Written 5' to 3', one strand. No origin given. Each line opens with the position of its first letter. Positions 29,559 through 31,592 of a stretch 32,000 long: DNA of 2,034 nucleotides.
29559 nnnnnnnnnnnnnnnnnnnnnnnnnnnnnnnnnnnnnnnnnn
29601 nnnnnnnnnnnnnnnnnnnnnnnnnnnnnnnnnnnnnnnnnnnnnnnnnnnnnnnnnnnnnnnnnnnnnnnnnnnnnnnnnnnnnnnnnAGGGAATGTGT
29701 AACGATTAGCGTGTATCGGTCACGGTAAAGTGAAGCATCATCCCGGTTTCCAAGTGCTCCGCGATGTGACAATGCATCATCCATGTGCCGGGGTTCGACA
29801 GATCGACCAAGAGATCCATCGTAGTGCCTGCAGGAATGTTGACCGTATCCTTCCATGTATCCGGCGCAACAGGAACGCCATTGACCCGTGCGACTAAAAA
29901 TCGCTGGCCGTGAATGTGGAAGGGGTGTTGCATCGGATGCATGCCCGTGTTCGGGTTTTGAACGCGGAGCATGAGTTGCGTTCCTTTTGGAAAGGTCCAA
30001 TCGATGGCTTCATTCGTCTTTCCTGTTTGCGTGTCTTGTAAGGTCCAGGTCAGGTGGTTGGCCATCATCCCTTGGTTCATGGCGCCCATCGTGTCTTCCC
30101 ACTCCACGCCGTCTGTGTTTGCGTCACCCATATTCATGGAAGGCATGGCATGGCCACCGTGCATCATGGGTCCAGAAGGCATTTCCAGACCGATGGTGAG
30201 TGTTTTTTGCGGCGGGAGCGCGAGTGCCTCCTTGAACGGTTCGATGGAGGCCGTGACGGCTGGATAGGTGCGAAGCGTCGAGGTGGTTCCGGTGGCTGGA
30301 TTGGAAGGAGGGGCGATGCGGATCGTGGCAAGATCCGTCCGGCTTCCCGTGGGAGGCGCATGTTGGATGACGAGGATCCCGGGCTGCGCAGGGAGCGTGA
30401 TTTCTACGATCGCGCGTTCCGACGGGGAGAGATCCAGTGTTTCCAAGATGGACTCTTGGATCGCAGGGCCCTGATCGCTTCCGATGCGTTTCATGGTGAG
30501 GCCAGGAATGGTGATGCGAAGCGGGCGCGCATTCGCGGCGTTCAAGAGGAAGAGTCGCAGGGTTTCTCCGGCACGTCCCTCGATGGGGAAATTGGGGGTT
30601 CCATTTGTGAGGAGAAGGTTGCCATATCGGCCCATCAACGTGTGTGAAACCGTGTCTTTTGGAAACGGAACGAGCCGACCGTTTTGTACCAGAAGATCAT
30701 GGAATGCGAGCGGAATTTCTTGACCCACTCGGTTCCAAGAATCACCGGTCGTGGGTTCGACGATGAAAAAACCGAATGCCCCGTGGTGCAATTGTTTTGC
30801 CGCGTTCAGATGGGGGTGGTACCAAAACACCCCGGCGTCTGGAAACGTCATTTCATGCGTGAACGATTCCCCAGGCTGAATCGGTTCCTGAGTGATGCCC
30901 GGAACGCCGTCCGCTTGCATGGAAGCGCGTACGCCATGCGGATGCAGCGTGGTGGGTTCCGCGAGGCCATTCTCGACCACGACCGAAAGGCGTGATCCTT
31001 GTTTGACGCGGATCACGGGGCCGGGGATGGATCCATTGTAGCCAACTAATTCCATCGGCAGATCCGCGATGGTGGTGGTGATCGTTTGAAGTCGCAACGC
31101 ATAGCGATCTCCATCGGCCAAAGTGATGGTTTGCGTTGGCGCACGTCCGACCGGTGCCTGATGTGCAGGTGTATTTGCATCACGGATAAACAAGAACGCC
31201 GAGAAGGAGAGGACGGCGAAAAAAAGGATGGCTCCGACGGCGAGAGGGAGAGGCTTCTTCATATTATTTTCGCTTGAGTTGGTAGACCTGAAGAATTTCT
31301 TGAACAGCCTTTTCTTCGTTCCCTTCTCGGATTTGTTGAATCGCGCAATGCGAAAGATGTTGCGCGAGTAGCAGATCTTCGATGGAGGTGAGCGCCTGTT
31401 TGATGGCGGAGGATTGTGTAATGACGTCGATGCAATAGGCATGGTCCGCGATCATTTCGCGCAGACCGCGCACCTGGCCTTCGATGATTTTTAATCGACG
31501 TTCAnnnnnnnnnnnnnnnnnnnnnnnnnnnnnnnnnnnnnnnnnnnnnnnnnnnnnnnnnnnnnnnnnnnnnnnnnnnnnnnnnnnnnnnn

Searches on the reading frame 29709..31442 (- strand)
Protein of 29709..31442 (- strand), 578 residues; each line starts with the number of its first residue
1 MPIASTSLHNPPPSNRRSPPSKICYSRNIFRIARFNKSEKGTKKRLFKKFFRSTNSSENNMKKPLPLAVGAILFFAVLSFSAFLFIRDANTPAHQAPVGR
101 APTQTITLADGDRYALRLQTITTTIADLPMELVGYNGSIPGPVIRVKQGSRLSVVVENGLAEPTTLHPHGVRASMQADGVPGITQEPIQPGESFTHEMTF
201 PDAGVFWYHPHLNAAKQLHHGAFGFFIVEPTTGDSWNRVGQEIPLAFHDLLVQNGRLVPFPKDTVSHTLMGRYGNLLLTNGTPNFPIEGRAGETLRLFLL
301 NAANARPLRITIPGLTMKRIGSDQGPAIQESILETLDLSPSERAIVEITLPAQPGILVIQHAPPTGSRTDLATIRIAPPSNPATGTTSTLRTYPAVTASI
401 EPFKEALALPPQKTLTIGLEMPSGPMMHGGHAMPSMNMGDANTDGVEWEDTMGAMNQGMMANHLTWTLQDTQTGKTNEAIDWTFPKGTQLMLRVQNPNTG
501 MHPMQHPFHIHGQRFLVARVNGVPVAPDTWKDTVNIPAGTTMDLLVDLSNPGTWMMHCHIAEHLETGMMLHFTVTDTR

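Call 13: search_protein_families(library=pfam, proteins=[window:29709-31442:-], max_evalue=0.00001)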
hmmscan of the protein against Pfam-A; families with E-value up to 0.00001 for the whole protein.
window:29709-31442:- (578 aa): 3 families
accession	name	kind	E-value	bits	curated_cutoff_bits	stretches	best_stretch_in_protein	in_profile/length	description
PF07732.21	Cu-oxidase_3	-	3.9e-33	114.5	21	1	122-231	6-117/119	Multicopper oxidase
PF07731.20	Cu-oxidase_2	-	4.6e-26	91.6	20.4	1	463-576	21-135/137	Multicopper oxidase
PF00394.28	Cu-oxidase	-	4e-16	59.9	21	1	458-574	31-153/157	Multicopper oxidase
